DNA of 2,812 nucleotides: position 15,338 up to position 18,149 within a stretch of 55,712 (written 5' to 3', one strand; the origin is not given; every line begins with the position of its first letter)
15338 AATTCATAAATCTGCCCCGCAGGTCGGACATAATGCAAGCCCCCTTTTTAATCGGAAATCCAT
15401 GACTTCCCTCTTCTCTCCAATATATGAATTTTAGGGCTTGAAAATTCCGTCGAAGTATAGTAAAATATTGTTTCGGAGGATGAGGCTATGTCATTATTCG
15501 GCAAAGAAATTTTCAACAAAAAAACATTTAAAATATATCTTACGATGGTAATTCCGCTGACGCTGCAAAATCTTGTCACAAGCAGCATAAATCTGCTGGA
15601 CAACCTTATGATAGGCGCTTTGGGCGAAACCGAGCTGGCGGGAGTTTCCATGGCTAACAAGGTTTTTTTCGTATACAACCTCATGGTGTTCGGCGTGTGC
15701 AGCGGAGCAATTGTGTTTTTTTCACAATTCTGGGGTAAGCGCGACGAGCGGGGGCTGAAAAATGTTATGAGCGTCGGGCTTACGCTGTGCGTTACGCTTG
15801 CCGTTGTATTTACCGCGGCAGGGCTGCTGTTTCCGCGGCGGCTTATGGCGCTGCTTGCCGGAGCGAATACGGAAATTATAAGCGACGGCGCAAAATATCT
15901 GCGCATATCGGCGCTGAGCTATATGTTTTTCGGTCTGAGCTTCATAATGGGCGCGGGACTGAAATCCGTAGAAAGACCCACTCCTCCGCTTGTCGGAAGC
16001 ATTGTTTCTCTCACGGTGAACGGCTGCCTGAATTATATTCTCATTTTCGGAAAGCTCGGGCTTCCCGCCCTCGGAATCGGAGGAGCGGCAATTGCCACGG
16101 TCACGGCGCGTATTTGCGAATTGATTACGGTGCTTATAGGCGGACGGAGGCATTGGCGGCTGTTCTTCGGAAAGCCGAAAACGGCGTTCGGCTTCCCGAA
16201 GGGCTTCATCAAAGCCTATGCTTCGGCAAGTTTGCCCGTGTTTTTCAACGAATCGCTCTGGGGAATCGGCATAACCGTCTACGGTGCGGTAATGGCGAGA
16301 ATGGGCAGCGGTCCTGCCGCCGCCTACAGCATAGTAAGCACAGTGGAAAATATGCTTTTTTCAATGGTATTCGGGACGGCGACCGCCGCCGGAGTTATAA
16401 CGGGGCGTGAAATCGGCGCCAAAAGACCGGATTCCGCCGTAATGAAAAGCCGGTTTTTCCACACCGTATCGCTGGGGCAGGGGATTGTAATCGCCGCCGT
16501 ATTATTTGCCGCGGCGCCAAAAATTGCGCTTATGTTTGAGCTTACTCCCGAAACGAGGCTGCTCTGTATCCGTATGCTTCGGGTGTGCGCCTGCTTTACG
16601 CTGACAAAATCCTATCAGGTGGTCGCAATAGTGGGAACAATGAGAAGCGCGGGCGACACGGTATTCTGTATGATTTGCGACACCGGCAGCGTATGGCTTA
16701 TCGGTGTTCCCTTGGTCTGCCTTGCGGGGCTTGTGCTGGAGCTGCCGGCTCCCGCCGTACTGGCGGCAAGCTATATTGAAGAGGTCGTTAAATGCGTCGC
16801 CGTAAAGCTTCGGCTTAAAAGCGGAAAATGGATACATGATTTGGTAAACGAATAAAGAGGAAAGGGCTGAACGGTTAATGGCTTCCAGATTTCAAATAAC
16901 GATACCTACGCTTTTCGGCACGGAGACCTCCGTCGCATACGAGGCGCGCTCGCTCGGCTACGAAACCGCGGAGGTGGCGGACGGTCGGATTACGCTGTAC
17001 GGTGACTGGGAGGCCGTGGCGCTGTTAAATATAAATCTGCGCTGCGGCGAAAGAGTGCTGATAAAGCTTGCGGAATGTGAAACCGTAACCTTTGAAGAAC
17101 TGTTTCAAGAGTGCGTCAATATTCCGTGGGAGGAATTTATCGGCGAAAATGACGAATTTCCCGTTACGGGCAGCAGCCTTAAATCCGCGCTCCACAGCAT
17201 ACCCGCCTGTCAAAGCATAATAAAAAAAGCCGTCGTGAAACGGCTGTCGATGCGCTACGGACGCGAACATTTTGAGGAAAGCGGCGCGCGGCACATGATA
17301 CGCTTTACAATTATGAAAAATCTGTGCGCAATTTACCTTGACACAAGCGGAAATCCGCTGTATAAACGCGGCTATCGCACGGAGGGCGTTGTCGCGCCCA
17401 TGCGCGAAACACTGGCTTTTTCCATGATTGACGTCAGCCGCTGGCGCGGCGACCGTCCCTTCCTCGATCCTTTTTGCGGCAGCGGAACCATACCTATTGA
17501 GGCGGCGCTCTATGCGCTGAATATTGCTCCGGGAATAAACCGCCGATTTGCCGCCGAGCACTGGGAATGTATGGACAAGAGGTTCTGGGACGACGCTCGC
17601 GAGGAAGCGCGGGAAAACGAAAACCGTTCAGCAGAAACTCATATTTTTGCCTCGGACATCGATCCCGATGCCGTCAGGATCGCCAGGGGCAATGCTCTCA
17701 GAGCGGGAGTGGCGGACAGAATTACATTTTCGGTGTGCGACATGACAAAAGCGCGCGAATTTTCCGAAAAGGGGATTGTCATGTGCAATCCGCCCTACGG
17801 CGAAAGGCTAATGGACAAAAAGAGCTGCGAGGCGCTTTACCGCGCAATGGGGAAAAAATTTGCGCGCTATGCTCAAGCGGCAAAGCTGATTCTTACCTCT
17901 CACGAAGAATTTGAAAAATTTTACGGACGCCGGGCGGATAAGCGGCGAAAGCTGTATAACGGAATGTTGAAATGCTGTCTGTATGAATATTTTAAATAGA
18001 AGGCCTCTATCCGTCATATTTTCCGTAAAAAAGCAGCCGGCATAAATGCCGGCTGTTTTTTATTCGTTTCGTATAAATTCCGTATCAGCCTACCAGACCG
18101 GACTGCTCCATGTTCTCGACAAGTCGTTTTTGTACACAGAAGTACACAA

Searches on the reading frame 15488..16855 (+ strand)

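Call 15: search_protein_families(library=pfam, proteins=[window:15488-16855:+], max_evalue=0.001)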
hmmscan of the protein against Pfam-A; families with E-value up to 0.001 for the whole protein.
window:15488-16855:+ (455 aa): 2 families
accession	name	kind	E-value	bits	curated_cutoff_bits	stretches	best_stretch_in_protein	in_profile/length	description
PF01554.23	MatE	-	7.5e-44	149.7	24.9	2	23-184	1-161/161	MatE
PF13440.11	Polysacc_synt_3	-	0.0006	19.6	23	0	9-71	169-232/293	Polysaccharide biosynthesis protein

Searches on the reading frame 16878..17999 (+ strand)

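Call 15: search_protein_families(library=pfam, proteins=[window:16878-17999:+], max_evalue=0.001)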
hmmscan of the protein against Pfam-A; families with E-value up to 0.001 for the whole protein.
window:16878-17999:+ (373 aa): 6 families
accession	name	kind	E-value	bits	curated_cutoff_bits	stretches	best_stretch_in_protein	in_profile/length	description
PF01170.24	UPF0020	-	9.6e-54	182.5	22.3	1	164-368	1-195/197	RMKL-like, methyltransferase domain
PF22020.1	RlmL_1st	-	6.9e-15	55.2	27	1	7-61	2-55/55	RlmL ferredoxin-like domain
PF02926.22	THUMP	-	1.6e-11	44.9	20.6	1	71-155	3-84/84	THUMP domain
PF13847.12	Methyltransf_31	-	3.7e-05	23.9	27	0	253-294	28-68/145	Methyltransferase domain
PF03602.21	Cons_hypoth95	-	0.00014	22.1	24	0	175-210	28-60/182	Conserved hypothetical protein 95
PF05175.20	MTS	-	0.00053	20.1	23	1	249-312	51-113/170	Methyltransferase small domain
